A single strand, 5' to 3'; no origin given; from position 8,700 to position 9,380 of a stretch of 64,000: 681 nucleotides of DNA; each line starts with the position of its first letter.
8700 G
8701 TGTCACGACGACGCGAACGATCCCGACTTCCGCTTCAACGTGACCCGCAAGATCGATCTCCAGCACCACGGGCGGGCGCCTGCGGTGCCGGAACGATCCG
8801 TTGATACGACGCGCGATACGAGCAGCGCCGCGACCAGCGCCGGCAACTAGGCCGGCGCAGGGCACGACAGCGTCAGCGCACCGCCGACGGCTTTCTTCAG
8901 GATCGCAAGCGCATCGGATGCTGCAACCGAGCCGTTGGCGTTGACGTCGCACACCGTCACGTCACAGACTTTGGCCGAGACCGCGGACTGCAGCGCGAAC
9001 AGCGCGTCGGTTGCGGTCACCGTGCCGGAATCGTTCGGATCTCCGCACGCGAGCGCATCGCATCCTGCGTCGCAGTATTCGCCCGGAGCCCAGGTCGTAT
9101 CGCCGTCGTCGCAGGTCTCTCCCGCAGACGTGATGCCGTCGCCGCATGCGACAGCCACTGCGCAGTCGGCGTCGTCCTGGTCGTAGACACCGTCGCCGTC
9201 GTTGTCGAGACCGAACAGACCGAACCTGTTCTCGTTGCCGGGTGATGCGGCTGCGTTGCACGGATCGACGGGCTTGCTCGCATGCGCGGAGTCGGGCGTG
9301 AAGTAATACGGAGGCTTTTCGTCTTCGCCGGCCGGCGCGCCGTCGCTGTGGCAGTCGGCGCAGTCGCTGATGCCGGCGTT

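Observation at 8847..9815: Tetraheme cytochrome with a complete C-terminal two-repeat dockerin-like module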

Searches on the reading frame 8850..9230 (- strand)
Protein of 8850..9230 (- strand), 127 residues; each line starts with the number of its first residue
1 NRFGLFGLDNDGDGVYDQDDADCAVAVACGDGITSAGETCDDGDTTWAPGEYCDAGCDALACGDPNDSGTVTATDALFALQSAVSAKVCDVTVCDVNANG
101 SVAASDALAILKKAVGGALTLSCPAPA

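Call 31: search_solved_structures(query=A2, max_evalue=10, show_alignments=3)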
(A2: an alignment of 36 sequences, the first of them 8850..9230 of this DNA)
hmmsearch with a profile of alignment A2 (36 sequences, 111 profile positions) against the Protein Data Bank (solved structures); distinct sequences matched with E-value up to 10: 12.
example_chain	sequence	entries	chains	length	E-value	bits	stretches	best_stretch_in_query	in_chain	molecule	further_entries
2ccl_B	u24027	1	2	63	0.0094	19.2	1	46-94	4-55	ENDO-1,4-BETA-XYLANASE Y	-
1ohz_B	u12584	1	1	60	0.018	18.3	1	47-94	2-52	ENDO-1,4-BETA-XYLANASE Y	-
2mte_A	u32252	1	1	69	0.069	16.4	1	47-97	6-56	Cellulose 1,4-beta-cellobiosidase (reducing end) CelS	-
1daq_A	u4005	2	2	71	0.069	16.4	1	47-97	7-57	ENDOGLUCANASE SS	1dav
4fl4_A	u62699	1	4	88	0.41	13.9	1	45-93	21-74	Glycoside hydrolase family 9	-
2i47_A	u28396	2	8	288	0.52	13.6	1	9-29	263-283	ADAM 17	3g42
4uyp_B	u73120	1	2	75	0.55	13.5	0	78-99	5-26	Cellulosomal scaffoldin adaptor protein B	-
4uyq_B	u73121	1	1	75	0.55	13.5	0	78-99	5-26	Cellulosomal scaffoldin adaptor protein B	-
3ul4_B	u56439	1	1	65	0.63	13.3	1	73-96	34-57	Cellulosome enzyme, dockerin type I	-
7exm_A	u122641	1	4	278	0.66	13.2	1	10-73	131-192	Non-structural protein 2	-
8ajy_B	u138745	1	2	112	1.4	12.2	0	78-96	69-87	Dockerin from ScaH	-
7msw_A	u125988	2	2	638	2.8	11.2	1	10-70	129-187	Non-structural protein 2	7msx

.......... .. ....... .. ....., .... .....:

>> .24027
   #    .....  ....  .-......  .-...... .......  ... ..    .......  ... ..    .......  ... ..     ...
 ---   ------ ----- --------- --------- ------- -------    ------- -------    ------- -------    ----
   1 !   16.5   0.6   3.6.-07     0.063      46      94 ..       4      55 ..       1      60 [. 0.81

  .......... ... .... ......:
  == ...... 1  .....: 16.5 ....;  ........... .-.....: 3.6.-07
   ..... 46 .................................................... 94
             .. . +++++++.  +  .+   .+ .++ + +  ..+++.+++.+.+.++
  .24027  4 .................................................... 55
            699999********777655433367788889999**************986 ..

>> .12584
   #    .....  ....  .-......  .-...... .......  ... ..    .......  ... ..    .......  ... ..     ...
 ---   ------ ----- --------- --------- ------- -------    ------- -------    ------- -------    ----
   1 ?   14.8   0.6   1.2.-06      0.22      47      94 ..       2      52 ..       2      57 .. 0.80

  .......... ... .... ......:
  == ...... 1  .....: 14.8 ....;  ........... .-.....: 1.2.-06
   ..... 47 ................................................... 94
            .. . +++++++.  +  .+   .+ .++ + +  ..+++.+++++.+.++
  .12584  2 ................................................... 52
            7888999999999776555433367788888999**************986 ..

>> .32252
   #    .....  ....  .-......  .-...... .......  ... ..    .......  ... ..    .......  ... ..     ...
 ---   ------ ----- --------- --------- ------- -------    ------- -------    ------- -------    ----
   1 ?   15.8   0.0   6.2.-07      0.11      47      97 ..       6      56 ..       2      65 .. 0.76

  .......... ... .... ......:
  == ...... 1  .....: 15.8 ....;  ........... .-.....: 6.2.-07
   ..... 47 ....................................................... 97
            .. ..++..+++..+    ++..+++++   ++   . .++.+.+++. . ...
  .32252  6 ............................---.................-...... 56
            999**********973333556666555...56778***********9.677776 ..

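Call 36: predict_structure(alignment_id=A2)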
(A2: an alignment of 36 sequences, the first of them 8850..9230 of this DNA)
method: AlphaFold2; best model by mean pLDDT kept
length: 127 residues; sequences in the alignment: 36
mean_pLDDT: 85.4   pTM: 0.71
mean pLDDT of the five models: 85.4, 85.1, 77.2, 75.9, 73.0
residues with pLDDT >= 90: 87; 70-90: 13; 50-70: 12; < 50: 15
segments of 3 or more residues with pLDDT < 50: 1-8, 20-24
pLDDT, mean of each block of 10 residues (from residue 1): 46 54 61 89 93 94 97 98 98 97 98 96 91
secondary structure, 60 per line:
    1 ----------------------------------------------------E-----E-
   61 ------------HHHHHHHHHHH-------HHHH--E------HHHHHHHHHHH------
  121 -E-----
elements in order: H73-83 H91-94 H104-114
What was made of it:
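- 8862..9047 (-): Dockerin module, aa 257-318. Ca loop 1 is 9006-9041 (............) and Ca loop 2 is 8913-8948 (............). Each loop is followed by a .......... helix. The module is bracketed by four invariant Cys: C257, C284, C289 and C318. AF2 pLDDT above 90 with helices at model residues 73-83, 91-94 and 104-114 (call 36).
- On Dockerin (Pfam PF00404, type I-like): DSSP on the model shows helices only after each loop (call 36).
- On Canonical EF-hand pair: There is no helix before the loops (call 36).
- The AF2 model has pLDDT above 90 across the module (call 36). The model has no entering helix before either loop, so these are F-hands and not EF-hands (call 36).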

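Call 44: fold_search(model_id=the predicted structure, library=pdb)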
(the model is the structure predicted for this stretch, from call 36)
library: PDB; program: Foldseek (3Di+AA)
matches with E <= 10: 50; with E <= 0.001: 0
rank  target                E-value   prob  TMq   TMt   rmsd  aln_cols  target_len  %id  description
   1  8ajy_B                2.9e-02  0.99  0.36  0.54   3.6        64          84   25  Ruminococcus flavefaciens Cohesin-Dockerin structure: dockerin from ScaH adaptor scaffoldin in complex with the cohesi (released 2022-11-02)
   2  2ccl_B                3.4e-02  0.99  0.41  0.77   1.9        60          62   28  THE S45A, T46A MUTANT OF THE TYPE I COHESIN-DOCKERIN COMPLEX FROM THE CELLULOSOME OF CLOSTRIDIUM THERMOCELLUM (released 2007-02-13)
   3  2vn6_B                4.0e-02  0.98  0.40  0.72   2.2        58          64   29  The Clostridium cellulolyticum dockerin displays a dual binding mode for its cohesin partner (released 2008-05-13)
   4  4uyq_B                5.3e-02  0.99  0.40  0.66   1.5        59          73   20  High resolution structure of the third cohesin ScaC in complex with the ScaB dockerin with a mutation in the C-termina (released 2015-04-15)
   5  6kge_B                6.7e-02  0.98  0.40  0.79   1.8        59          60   29  Crystal structure of CaDoc0917(R16D)-CaCohA2 complex at pH 5.5 (released 2020-07-08)
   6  6kgd_B                6.7e-02  0.95  0.36  0.74   1.9        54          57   28  Crystal structure of CaDoc0917(R49D)-CaCohA2 complex at pH 8.0 (released 2020-07-08)
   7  6kgf_B                9.7e-02  0.96  0.40  0.77   2.2        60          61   28  Crystal structure of CaDoc0917(R16D)-CaCohA2 complex at pH 8.2 (released 2020-07-08)
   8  6kgc_B                1.2e-01  0.96  0.40  0.79   1.9        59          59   29  Crystal structure of CaDoc0917(R49D)-CaCohA2 complex at pH 5.4 (released 2020-07-08)
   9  4fl4_G                1.2e-01  0.92  0.38  0.67   2.4        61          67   26  Scaffoldin conformation and dynamics revealed by a ternary complex from the Clostridium thermocellum cellulosome (released 2012-06-27)
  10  8x39_B                1.3e-01  0.93  0.44  0.41   3.3        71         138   17  Crystal structure of cellulosomal double-dockerin module of Clo1313_0689 from Clostridium thermocellum (released 2024-04-03)
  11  4uyp_B                1.4e-01  0.98  0.42  0.71   1.4        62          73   22  High resolution structure of the third cohesin ScaC in complex with the ScaB dockerin with a mutation in the N-termina (released 2015-04-15)
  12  6kge_D                1.4e-01  0.94  0.40  0.76   1.9        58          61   29  Crystal structure of CaDoc0917(R16D)-CaCohA2 complex at pH 5.5 (released 2020-07-08)
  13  6kgf_D                1.4e-01  0.94  0.40  0.75   2.0        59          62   29  Crystal structure of CaDoc0917(R16D)-CaCohA2 complex at pH 8.2 (released 2020-07-08)
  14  3ul4_B                1.6e-01  0.91  0.39  0.73   2.2        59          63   30  Crystal structure of Coh-OlpA(Cthe_3080)-Doc918(Cthe_0918) complex: A novel type I Cohesin-Dockerin complex from Clost (released 2012-11-28)
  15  4fl4_A                1.7e-01  0.90  0.41  0.71   2.4        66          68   26  Scaffoldin conformation and dynamics revealed by a ternary complex from the Clostridium thermocellum cellulosome (released 2012-06-27)
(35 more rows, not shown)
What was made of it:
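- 9060..9146 (-): One Cys-rich acidic repeat, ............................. (aa 224-252), acting as spacer between the heme core and the dockerin. Weak Foldseek matches to ADAM/disintegrin Cys-rich regions (call 44).
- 8862..9047 (-): Foldseek top 32 hits are all dockerins (call 44).
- On Dockerin (Pfam PF00404, type I-like): The Foldseek top 32 PDB hits are all dockerins, with target-normalised TM-score up to 0.80 and rmsd down to 1.4 A (call 44).
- Its 32 best Foldseek PDB hits are all dockerins, with target-normalised TM-scores up to 0.80 and rmsd mostly 1.4-3.6 A over about 52-72 columns for the single-dockerin chains (call 44). All top structural matches are dockerins (call 44).
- Tried and rejected: Foldseek was informative (call 44).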

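Call 48: search_protein_families(library=pfam, proteins=[window:8850-9230:-], max_evalue=10)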
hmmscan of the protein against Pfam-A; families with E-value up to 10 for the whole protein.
window:8850-9230:- (127 aa): 2 families
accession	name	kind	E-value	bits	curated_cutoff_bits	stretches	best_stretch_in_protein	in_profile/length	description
PF00404.24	Dockerin_1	-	1.6e-05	25.5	22.9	1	63-110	2-52/57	Dockerin type I domain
PF13948.11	DUF4215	-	0.05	14.4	27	1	21-44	15-36/47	Domain of unknown function (DUF4215)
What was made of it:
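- Closest known: Type I dockerins of cellulosomal enzymes from Clostridium. Same: The predicted structure matches at rmsd 1.6-2.5 A (calls 31, 44, 48).
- The fold and HMM are those of dockerins (calls 44, 48).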
